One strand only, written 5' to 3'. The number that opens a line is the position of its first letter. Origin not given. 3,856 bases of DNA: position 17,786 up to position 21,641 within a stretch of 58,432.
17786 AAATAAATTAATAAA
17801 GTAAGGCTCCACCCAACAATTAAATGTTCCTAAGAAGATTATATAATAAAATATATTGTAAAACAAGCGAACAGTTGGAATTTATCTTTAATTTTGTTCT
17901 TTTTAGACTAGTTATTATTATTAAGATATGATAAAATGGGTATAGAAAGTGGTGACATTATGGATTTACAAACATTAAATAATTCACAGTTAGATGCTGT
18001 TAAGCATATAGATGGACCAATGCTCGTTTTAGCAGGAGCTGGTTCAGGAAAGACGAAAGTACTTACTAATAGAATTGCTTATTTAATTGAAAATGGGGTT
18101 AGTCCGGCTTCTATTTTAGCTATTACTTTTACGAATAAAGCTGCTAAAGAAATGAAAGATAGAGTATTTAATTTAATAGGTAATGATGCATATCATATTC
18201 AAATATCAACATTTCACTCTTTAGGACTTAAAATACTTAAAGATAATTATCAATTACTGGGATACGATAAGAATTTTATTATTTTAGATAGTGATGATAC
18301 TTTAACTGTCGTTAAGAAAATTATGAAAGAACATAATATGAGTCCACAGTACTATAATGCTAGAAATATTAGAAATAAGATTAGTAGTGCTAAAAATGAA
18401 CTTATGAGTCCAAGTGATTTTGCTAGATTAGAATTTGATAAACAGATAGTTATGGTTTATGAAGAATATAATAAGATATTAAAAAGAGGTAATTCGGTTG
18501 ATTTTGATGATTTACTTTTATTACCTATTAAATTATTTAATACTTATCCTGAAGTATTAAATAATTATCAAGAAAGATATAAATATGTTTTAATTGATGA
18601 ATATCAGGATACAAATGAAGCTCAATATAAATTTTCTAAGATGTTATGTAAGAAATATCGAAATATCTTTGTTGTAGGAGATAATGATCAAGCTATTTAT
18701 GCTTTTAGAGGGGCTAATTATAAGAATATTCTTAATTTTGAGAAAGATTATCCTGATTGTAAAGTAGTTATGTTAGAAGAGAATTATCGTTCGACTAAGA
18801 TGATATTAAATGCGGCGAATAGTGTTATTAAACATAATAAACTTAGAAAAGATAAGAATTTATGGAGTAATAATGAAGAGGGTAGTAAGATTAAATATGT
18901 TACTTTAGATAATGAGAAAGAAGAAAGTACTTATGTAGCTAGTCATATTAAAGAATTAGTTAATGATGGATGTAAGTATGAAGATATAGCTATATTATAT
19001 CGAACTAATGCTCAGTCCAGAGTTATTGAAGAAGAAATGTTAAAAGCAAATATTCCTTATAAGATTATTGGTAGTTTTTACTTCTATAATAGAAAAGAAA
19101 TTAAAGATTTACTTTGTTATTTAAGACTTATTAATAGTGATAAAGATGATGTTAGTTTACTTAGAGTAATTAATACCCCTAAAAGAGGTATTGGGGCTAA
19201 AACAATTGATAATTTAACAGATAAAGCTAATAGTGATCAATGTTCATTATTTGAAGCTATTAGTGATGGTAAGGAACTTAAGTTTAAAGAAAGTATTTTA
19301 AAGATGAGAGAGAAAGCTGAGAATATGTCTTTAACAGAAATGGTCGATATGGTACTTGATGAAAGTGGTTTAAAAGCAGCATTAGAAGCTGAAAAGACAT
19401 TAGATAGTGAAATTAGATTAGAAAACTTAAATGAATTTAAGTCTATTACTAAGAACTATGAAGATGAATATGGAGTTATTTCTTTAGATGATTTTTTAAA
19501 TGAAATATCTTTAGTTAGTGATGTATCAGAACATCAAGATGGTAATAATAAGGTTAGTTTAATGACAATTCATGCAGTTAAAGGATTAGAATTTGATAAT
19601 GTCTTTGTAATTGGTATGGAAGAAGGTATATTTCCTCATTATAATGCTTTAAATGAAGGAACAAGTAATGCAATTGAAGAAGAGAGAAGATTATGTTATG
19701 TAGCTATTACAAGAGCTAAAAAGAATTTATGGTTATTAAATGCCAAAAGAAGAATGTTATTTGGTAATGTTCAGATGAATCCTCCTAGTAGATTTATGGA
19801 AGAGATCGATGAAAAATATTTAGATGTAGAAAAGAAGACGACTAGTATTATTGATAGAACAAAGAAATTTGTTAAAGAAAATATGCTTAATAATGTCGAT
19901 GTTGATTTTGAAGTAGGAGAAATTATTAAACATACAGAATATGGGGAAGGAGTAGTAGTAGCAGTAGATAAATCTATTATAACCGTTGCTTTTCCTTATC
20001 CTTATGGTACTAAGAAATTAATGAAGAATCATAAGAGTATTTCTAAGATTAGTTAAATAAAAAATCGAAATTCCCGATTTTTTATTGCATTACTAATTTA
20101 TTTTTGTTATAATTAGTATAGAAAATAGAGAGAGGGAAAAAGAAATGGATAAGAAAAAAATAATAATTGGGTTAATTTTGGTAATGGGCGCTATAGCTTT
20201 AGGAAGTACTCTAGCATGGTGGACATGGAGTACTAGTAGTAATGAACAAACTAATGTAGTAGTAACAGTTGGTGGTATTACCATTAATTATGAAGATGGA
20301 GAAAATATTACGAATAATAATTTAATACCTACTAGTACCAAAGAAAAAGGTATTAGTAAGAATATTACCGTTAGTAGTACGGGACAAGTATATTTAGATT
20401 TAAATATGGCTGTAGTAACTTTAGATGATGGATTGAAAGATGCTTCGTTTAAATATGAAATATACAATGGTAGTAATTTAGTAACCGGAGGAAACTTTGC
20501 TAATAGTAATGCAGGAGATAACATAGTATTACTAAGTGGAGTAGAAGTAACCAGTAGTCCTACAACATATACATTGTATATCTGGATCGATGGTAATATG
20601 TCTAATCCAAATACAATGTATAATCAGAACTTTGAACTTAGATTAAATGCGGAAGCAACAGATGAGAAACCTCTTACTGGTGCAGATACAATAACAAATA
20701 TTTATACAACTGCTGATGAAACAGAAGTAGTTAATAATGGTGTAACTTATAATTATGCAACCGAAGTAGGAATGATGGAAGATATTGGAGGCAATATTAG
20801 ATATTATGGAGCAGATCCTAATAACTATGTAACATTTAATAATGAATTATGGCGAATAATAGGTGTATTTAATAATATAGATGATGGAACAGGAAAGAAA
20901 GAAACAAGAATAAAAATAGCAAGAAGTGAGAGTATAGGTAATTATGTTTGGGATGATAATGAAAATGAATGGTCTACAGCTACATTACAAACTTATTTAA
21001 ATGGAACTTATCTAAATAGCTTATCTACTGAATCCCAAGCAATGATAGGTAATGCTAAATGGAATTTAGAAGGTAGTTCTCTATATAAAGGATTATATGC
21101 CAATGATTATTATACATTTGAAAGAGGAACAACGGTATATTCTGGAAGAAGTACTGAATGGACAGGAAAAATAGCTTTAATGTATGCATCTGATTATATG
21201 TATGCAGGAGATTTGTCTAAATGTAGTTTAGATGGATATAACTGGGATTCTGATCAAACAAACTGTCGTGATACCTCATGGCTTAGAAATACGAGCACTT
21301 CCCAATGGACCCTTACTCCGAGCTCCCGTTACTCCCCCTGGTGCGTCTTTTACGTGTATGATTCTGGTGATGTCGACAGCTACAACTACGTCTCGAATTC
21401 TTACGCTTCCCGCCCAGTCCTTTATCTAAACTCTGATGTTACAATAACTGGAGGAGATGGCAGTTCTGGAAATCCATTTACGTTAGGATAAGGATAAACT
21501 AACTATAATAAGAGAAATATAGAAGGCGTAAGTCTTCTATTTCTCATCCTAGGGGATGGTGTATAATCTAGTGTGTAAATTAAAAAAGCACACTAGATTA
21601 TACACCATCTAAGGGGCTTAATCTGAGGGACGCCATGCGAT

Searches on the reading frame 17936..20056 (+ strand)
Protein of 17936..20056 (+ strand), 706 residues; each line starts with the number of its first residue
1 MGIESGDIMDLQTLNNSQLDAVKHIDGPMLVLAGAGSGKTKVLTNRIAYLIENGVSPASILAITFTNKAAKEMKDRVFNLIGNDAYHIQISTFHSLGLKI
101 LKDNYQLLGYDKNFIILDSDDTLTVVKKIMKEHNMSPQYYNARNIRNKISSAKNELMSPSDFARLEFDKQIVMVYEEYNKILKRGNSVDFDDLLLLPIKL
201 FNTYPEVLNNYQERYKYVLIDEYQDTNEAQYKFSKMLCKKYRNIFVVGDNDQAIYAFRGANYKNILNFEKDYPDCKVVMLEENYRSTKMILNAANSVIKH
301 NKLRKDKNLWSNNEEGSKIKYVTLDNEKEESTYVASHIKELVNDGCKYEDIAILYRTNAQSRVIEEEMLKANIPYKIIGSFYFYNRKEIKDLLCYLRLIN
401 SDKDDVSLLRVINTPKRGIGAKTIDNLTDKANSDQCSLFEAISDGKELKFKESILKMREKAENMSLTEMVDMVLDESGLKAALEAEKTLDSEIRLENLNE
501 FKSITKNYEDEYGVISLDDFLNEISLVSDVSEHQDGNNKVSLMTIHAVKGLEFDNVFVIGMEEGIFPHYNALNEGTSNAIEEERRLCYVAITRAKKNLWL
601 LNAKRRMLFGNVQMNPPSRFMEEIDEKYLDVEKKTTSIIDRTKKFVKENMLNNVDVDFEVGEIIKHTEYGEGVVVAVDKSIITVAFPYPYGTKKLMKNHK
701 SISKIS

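Call 9: search_protein_families(library=pfam, proteins=[window:17936-20056:+])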
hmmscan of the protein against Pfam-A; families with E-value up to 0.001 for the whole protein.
window:17936-20056:+ (706 aa): 8 families
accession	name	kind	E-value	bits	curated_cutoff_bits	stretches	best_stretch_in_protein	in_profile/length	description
PF00580.27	UvrD-helicase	-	2.9e-92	309.6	23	1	14-273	1-271/271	UvrD/REP helicase N-terminal domain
PF13361.12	UvrD_C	-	4.4e-81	273.4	25.6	1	278-602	1-347/350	UvrD-like helicase C-terminal domain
PF13245.12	AAA_19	-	7.5e-25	88.1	25.1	1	25-258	10-134/134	AAA domain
PF13538.12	UvrD_C_2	-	1.7e-10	41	27.4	1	541-601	3-52/52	UvrD-like helicase C-terminal domain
PF13087.12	AAA_12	-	2.6e-10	40.6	27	0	512-601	112-191/195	AAA domain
PF01443.25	Viral_helicase1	-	1.7e-09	38.3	21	0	518-601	160-227/228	Viral superfamily 1 RNA helicase core domain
PF13604.12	AAA_30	-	2.8e-07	30.9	27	1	13-76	1-65/191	AAA domain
PF21196.3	PcrA_UvrD_tudor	-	0.00014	22.1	23.9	1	660-699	1-43/48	PcrA/UvrD tudor domain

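Call 17: find_encoding_contigs(protein=window:17936-20056:+, flank=2000, max_places=4)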
Protein window:17936-20056:+ (706 aa): 1 contig read that carries it; 1 place shown.
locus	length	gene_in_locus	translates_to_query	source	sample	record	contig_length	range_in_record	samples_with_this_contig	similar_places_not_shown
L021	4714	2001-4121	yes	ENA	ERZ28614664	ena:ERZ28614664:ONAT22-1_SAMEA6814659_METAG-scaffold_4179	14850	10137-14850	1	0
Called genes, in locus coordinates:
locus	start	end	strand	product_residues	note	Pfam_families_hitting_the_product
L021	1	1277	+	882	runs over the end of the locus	PF00690:Cation_ATPase_N, PF00122:E1-E2_ATPase, PF13246:Cation_ATPase, PF00702:Hydrolase, PF08282:Hydrolase_3 (weak), PF00689:Cation_ATPase_C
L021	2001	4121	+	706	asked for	PF00580:UvrD-helicase, PF13245:AAA_19, PF13604:AAA_30 (faint), PF01443:Viral_helicase1 (faint), PF13087:AAA_12 (faint), PF13361:UvrD_C, PF13538:UvrD_C_2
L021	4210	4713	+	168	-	?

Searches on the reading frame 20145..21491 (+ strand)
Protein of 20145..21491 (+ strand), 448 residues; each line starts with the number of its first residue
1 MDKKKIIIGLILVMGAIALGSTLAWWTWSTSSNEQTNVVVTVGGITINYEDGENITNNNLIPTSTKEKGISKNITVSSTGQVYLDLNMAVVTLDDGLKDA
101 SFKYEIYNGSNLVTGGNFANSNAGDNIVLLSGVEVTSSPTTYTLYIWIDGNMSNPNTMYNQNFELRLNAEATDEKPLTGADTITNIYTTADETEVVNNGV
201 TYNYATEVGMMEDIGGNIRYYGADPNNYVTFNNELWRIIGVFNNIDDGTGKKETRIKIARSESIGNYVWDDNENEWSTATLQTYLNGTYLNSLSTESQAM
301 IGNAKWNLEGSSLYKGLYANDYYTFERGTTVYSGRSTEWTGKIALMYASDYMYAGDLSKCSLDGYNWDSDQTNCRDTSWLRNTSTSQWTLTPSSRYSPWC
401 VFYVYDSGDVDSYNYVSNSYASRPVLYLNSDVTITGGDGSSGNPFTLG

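Call 9: search_protein_families(library=pfam, proteins=[window:20145-21491:+])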
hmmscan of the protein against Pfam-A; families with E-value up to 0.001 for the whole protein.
window:20145-21491:+ (448 aa): 1 family
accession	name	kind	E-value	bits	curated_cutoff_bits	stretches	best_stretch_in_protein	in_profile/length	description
PF19789.6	DUF6273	-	7.4e-07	29.6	23.5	1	260-429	17-171/172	Domain of unknown function (DUF6273)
